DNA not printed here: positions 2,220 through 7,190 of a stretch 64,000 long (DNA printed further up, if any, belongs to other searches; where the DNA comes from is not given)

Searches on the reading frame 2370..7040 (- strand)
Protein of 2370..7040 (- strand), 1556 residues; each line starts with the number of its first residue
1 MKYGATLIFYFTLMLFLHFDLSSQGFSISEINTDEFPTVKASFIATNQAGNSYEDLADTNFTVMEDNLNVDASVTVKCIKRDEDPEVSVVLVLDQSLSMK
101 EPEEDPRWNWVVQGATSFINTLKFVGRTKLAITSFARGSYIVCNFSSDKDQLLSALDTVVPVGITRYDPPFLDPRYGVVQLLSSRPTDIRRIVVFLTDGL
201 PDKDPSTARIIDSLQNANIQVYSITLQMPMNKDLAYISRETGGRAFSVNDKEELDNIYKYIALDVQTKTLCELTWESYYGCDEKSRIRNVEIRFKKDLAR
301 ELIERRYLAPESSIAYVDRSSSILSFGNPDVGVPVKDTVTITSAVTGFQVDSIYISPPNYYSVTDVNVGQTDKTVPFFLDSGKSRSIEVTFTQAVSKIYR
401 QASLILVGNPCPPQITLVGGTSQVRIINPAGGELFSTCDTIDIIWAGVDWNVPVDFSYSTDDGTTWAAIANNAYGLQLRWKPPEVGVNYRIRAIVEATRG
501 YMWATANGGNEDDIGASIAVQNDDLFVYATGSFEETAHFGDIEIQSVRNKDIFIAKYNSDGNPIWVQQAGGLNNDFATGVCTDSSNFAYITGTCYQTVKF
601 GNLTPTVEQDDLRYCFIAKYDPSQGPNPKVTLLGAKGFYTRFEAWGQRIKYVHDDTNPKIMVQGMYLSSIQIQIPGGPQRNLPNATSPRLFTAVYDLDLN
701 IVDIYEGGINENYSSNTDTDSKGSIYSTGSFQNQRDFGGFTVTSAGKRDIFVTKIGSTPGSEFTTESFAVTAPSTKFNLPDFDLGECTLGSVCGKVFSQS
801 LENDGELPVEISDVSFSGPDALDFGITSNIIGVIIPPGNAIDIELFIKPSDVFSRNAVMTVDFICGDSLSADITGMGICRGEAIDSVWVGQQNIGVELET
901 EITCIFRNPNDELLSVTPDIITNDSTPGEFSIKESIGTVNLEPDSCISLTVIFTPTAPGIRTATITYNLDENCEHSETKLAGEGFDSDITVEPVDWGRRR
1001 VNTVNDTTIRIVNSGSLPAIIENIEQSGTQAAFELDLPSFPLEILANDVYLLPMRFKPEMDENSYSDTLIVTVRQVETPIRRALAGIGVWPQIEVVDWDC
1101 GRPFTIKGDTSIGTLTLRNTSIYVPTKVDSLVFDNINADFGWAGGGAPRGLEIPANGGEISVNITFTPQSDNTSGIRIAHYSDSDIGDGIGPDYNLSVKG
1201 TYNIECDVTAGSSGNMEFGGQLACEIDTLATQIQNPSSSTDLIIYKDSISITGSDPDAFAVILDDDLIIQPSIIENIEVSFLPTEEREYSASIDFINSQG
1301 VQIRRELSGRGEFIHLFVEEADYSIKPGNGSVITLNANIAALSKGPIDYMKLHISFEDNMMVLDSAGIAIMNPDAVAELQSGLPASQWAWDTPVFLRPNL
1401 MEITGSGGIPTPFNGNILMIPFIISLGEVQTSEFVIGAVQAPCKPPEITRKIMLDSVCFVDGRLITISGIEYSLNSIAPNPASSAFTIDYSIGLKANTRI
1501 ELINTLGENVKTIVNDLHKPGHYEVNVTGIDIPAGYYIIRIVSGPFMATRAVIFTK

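Call 62: search_protein_families(library=pfam, proteins=[window:2370-7040:-], max_evalue=0.00001)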
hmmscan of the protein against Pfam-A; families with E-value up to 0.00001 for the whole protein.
window:2370-7040:- (1556 aa): 6 families
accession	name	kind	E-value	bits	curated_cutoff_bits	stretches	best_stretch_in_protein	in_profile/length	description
PF00092.34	VWA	-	1.3e-09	39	23.8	1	89-258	2-172/174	von Willebrand factor type A domain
PF22073.2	Cep192_D4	-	2.8e-09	37.6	35.5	0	903-968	25-93/112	Cep192 domain 4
PF13519.12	VWA_2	-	3e-08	34.7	27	1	89-199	1-106/107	von Willebrand factor type A domain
PF22544.2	HYDIN_VesB_CFA65-like_Ig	-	2.5e-07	31.3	25.5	0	921-980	41-97/100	HYDIN/CFA65/VesB-like, Ig-like domain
PF12371.14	TMEM131_like_N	-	4.8e-06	27.2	28.8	0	1216-1294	8-81/84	Transmembrane protein 131-like N-terminal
PF18962.6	Por_Secre_tail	-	6.2e-06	26.9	27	0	1479-1545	3-66/75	Secretion system C-terminal sorting domain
